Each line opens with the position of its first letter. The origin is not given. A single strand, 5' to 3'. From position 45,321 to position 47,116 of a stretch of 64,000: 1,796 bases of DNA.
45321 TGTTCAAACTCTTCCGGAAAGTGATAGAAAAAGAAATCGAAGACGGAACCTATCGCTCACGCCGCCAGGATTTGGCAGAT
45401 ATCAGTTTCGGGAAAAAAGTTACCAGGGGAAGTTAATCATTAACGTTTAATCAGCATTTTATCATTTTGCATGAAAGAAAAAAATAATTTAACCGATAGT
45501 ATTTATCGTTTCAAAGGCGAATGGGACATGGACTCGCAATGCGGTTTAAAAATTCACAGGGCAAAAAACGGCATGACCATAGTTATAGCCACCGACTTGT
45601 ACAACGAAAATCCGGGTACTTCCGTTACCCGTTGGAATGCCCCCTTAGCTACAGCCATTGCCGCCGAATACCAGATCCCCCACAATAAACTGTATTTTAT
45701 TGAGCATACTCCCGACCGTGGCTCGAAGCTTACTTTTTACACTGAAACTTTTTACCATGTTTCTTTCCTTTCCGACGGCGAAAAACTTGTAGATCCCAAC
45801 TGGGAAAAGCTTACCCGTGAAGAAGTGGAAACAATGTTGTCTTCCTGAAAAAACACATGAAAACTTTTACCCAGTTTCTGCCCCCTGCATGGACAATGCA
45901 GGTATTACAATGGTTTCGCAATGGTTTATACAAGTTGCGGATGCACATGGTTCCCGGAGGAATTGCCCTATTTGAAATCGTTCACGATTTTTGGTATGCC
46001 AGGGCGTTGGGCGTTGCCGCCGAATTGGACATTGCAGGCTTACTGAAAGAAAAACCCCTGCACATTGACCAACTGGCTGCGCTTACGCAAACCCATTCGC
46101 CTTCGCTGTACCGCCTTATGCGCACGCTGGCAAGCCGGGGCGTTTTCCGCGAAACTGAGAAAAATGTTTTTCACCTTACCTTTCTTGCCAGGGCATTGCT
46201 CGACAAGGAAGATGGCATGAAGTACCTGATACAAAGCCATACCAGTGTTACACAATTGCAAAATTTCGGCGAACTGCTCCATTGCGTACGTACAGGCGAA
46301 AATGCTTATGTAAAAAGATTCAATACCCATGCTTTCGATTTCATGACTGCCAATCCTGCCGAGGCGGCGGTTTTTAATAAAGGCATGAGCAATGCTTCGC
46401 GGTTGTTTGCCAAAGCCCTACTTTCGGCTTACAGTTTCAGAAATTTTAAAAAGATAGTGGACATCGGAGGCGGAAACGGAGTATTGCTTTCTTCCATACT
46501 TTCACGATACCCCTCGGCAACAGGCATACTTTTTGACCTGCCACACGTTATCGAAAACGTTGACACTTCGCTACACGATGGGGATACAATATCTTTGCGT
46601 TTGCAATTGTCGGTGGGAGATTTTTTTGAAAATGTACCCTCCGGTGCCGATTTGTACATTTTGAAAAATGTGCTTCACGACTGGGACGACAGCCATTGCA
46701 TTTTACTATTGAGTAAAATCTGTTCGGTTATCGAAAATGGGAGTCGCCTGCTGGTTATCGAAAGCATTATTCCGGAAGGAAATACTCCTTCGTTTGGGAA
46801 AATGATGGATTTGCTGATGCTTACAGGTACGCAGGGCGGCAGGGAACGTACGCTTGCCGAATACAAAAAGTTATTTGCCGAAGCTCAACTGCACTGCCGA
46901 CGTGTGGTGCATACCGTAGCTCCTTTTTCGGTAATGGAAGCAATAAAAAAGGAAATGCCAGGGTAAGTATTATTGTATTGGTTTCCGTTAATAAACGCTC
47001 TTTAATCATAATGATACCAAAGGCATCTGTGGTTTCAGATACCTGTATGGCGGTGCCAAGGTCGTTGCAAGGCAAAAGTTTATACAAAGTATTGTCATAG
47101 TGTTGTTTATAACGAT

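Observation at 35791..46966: An 11-kb coupled operon carries aryl-polyene/flexirubin-style attachment and export genes but no synthase core, plus a B12-radical-SAM and O-methyltransferase tail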

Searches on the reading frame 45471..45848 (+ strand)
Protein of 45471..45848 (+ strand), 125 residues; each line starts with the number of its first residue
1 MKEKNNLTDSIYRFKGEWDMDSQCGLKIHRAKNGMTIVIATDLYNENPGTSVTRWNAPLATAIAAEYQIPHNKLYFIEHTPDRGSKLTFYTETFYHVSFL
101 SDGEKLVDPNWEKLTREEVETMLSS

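Call 4: search_protein_families(library=pfam, proteins=[window:45471-45848:+], max_evalue=0.01)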
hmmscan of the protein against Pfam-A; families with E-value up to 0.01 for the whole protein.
window:45471-45848:+ (125 aa): 0 families

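Call 5: search_protein_families(library=ncbifam, proteins=[window:45471-45848:+], max_evalue=0.01)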
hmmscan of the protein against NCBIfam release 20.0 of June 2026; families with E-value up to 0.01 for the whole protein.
window:45471-45848:+ (125 aa): 0 families

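Call 30: find_homologous_proteins(query=window:45471-45848:+, max_evalue=0.001)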
Query window:45471-45848:+ (125 aa): 16 proteins with E <= 0.001 among 17 candidates.
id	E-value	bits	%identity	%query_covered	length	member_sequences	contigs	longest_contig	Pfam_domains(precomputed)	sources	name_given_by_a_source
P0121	2.8e-80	284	100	100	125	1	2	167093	-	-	-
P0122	3.5e-52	193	68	100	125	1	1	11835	-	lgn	-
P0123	2.2e-35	139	51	98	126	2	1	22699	-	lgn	-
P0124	6.3e-35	138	55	97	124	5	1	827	-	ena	-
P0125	1.8e-33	133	54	97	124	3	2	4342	-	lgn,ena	-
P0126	2.6e-31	126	50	93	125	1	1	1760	-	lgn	-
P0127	6.1e-31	125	50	99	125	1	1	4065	-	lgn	-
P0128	2.0e-30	123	52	99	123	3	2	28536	-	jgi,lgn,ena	-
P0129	2.1e-30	123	49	99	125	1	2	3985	-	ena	-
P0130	1.9e-28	117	49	95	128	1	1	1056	-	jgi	jgi:hypothetical protein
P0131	1.4e-27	114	46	97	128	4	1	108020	-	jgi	jgi:hypothetical protein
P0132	3.5e-27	113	46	97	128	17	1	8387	-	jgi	jgi:hypothetical protein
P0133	3.6e-27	113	49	94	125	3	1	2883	-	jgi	jgi:hypothetical protein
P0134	9.9e-27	111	48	93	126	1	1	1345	-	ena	-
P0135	8.7e-26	108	47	93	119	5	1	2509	-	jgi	-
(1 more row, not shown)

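Call 40: predict_structure(alignment_id=A2)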
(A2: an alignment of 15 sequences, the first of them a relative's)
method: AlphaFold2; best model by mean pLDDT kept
length: 125 residues; sequences in the alignment: 15
mean_pLDDT: 90.6   pTM: 0.85
mean pLDDT of the five models: 90.6, 90.0, 88.1, 85.4, 84.1
residues with pLDDT >= 90: 98; 70-90: 19; 50-70: 4; < 50: 4
segments of 3 or more residues with pLDDT < 50: 1-4
pLDDT, mean of each block of 10 residues (from residue 1): 68 94 96 95 88 95 97 96 75 94 95 95 88
secondary structure, 60 per line:
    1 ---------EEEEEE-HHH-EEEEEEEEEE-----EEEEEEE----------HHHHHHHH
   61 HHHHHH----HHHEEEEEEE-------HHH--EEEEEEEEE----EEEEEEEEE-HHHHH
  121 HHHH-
elements in order: E10-15 E21-30 E36-42 H53-66 E74-80 E93-101 E106-114 H116-124

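Call 41: search_protein_representatives(alignment_id=A2)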
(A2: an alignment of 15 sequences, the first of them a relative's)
Query: 15 sequences, 125 profile positions. Proteins with E-value up to 0.001 (for the whole library): 1637; up to 1e-10: 473; up to 1e-30: 14. The best 150 are listed.
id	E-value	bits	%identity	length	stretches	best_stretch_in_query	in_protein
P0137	2.0e-47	176.3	-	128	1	4-124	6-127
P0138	3.9e-46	172.2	-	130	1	5-124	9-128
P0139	4.1e-42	159.2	-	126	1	5-124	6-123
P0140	2.7e-41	156.5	-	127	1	6-123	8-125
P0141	4.5e-41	155.8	-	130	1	5-123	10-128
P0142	1.9e-38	147.3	-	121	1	5-124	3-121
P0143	3.1e-38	146.6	-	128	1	4-122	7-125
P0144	1.3e-35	138.2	-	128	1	5-122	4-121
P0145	7.9e-35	135.6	-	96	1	1-88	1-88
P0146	8.4e-35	135.5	-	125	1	7-121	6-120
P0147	1.0e-33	132.0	-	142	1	5-124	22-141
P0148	1.3e-33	131.6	-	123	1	5-123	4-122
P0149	2.3e-33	130.9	-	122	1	2-114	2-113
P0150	2.1e-31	124.6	-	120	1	7-123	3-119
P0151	2.3e-29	117.9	-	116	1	7-85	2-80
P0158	2.9e-24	101.5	-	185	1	6-117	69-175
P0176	2.5e-21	92.0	-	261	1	9-123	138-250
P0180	5.1e-21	91.0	-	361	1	8-124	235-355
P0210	6.2e-19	84.3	-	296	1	7-123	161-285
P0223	6.4e-18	81.0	-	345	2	5-124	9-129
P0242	4.6e-17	78.2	-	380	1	7-123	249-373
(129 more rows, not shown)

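Call 43: search_protein_families(library=pfam, proteins=[P0137, P0180, P0176, P0210, P0242, P0223, P0158], max_evalue=0.01)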
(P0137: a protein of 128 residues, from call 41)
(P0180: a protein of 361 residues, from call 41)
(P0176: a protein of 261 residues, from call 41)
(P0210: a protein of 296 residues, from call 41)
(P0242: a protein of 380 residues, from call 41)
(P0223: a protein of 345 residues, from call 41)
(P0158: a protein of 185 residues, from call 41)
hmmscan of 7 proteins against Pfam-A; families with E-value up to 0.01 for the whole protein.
P0137 (128 aa): 0 families

P0180 (361 aa): 1 family
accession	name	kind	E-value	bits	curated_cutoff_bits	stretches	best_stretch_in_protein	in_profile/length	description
PF19663.4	DUF6166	-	1e-23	83.6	27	1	119-196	19-91/93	Family of unknown function (DUF6166)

P0176 (261 aa): 0 families

P0210 (296 aa): 1 family
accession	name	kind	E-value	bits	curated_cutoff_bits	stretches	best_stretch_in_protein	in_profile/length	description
PF19663.4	DUF6166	-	2.5e-25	88.8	27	1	25-121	1-90/93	Family of unknown function (DUF6166)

P0242 (380 aa): 1 family
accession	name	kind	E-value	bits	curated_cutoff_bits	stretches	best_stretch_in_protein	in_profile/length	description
PF19663.4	DUF6166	-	2.1e-25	89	27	1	110-207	1-92/93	Family of unknown function (DUF6166)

P0223 (345 aa): 0 families

P0158 (185 aa): 0 families

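Call 44: fold_search(model_id=the predicted structure, library=pdb)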
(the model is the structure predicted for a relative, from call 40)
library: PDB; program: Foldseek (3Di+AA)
matches with E <= 10: 628; with E <= 0.001: 0
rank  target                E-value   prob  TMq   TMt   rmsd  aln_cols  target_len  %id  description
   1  8s4t_A                4.2e-02  0.51  0.29  0.28   9.9       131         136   11  DNA bound structure of PrgE from plasmid pCF10 (released 2024-05-29)
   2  4d10_F                7.9e-02  0.47  0.29  0.16   9.7       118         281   11  Crystal structure of the COP9 signalosome (released 2014-07-23)
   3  4qft                  9.9e-02  0.35  0.27  0.22  10.0       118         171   12  Structure of COP9 signalosome complex subunit 6 (released 2014-09-03)
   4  9efq_F                1.0e-01  0.47  0.31  0.17  10.6       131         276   10  Cryo-EM structure of COP9 signalosome precatalytic state with neddylated cullin-2 (released 2025-12-03)
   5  4wsn_F                1.1e-01  0.54  0.31  0.16   9.8       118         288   10  Crystal structure of the COP9 signalosome, a P1 crystal form (released 2015-12-23)
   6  9e5z_F                1.1e-01  0.47  0.32  0.17  14.1       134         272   10  Cryo-EM structure of COP9 signalosome (released 2025-12-03)
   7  8p26_J                1.3e-01  0.20  0.24  0.22  11.0       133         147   15  Crystal structure of Arabidopsis thaliana PAXX (released 2023-06-28)
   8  9ph4_F                1.5e-01  0.38  0.32  0.17  14.3       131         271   11  Cryo-EM structure of COP9 signalosome in complex with CSN5i-1a (released 2025-12-03)
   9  9efm_F                2.8e-01  0.57  0.31  0.16   5.9        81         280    6  Cryo-EM structure of COP9 signalosome precatalytic state with neddylated cullin-1 (released 2025-12-03)
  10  9qo4_F                2.9e-01  0.18  0.28  0.16  13.9       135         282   12  Dissociation-state-3 of 9-subunit CSN and SCF (SKP1-SKP2-CKS1) complex (released 2026-02-04)
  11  9e77_F                3.3e-01  0.20  0.29  0.16  13.9       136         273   12  Cryo-EM structure of CSN-N8 in complex with CSN5i-3 (released 2025-12-03)
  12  8ip8_hb               4.1e-01  0.11  0.25  0.21  14.6       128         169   11  Wheat 80S ribosome stalled on AUG-Stop boron dependently (released 2024-02-21)
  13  3j80_H                4.4e-01  0.18  0.31  0.23  13.8       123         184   11  CryoEM structure of 40S-eIF1-eIF1A preinitiation complex (released 2014-11-05)
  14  6edw_B                4.7e-01  0.13  0.28  0.07  15.5       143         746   15  Crystal structure of Mycobacterium tuberculosis ICL2 in the apo form (released 2019-08-14)
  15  5w83_A                4.7e-01  0.10  0.23  0.18  17.4       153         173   10  Rpn8/Rpn11 dimer complex (released 2017-09-06)
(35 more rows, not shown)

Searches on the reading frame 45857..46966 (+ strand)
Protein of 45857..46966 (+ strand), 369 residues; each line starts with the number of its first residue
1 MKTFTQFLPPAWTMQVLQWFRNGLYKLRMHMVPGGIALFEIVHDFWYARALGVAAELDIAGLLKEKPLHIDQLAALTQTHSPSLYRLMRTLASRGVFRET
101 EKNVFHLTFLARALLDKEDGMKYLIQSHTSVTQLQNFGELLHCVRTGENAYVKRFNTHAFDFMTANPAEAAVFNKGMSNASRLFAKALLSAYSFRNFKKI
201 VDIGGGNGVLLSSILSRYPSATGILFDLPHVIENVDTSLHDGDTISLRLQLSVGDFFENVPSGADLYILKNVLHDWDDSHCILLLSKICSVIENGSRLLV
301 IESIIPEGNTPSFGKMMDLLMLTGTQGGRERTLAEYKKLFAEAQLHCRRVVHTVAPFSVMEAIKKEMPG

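Call 4: search_protein_families(library=pfam, proteins=[window:45857-46966:+], max_evalue=0.01)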
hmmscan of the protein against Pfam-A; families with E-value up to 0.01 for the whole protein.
window:45857-46966:+ (369 aa): 5 families
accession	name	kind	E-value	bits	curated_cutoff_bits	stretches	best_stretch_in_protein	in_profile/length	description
PF00891.24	Methyltransf_2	-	5.2e-50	170.2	22.3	1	138-343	2-207/210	O-methyltransferase domain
PF08100.18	Dimerisation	-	6.7e-13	48.7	25.6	1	37-116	8-92/93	O-methyltransferase dimerisation domain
PF13847.12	Methyltransf_31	-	0.00082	19.5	27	1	198-302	5-111/145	Methyltransferase domain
PF05175.20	MTS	-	0.0016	18.6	23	1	171-229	9-64/170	Methyltransferase small domain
PF09339.16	HTH_IclR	-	0.0072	16.5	22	0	66-95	17-46/52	IclR helix-turn-helix domain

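Call 5: search_protein_families(library=ncbifam, proteins=[window:45857-46966:+], max_evalue=0.01)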
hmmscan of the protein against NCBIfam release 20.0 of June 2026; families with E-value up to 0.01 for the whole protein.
window:45857-46966:+ (369 aa): 3 families
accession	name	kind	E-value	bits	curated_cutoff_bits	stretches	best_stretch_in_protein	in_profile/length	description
TIGR02716.1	C20_methyl_CrtF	equivalog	7.8e-17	61.3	276.1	1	52-324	8-276/306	bacteriochlorophyllide d C-20 methyltransferase BchU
TIGR04371.1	methyltran_NanM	subfamily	4.7e-05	23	44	1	195-231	148-184/273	putative sugar O-methyltransferase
TIGR04543.1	ketoArg_3Met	equivalog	0.0022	17.2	425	0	195-268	148-225/336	2-ketoarginine methyltransferase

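Call 39: search_solved_structures(query=window:45857-46966:+, max_evalue=1e-10)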
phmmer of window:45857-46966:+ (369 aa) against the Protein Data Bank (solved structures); distinct sequences matched with E-value up to 1e-10: 83 (the best 60 are shown).
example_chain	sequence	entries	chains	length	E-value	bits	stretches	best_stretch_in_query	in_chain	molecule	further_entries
6c5b_A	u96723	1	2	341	4.7e-67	229.7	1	31-362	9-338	Methyltransferase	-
8h3t_A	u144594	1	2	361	5.5e-59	203.2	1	8-363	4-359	AlpH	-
4z2y_A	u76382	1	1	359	8.9e-56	192.6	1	39-357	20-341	CalO6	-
3gwz_A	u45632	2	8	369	1.5e-47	165.6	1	40-351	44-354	MmcR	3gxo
8rdm_A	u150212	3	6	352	1.2e-43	152.7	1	49-351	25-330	DtpM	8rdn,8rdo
3i53_A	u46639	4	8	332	5.1e-40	140.8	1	48-361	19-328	O-methyltransferase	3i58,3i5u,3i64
4d7k_A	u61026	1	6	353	6.7e-39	137.1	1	41-345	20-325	SAM-DEPENDENT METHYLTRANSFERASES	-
9wam_A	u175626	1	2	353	5.3e-37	130.9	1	50-361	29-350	Caffeic acid O-methyltransferase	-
3lst_A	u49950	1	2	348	4e-36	128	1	32-359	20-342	CalO1 Methyltransferase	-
1kyw_A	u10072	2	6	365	6.5e-34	120.7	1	102-352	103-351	Caffeic acid 3-O-methyltransferase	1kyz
6i70_A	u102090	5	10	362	1.4e-33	119.7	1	65-345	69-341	O-methyltransferase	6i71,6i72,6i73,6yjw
5xoh_A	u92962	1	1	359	3.5e-33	118.3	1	104-348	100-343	Bergaptol O-methyltransferase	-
9kus_A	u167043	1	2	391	5e-33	117.8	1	100-346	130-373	C-Methyltransferase from Rhododendron dauricum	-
5cvv_A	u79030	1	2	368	7.9e-33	117.2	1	53-351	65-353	(Iso)eugenol O-methyltransferase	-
3reo_A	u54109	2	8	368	1.1e-32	116.7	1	53-351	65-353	(Iso)eugenol O-methyltransferase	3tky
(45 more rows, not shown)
